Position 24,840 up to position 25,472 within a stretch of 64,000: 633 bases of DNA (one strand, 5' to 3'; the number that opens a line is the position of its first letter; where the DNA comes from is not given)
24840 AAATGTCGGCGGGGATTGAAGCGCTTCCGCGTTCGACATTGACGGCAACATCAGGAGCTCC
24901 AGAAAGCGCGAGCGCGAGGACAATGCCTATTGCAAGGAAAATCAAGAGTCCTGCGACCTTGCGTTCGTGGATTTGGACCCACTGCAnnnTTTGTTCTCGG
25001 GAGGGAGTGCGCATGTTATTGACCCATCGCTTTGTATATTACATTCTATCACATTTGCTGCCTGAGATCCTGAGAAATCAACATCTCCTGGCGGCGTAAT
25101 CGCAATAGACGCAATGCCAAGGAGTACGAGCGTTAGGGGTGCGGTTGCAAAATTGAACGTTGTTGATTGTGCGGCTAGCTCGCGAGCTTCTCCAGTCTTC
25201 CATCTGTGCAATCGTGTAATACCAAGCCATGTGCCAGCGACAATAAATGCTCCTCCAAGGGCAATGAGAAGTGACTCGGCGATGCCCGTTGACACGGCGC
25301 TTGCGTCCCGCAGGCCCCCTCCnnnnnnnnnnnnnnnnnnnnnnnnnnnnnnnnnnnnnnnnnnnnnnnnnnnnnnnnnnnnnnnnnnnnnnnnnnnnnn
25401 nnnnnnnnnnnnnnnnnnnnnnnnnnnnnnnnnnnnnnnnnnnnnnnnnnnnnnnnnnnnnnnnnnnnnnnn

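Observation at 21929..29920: Non-canonical sortase sorting signal on the three giant proteins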

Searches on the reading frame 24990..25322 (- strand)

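Call 17: search_protein_families(library=ncbifam, proteins=[window:24990-25322:-], max_evalue=10)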
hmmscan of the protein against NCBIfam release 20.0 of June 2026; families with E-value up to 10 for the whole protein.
seq(111 aa): 0 families

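Call 18: search_protein_families(library=pfam, proteins=[window:24990-25322:-], max_evalue=10)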
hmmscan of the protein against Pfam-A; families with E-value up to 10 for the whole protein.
seq(111 aa): 1 family
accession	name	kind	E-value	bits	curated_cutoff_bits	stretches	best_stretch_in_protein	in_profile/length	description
PF00335.26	Tetraspanin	-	0.021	14.9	32.1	1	12-75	5-60/225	Tetraspanin family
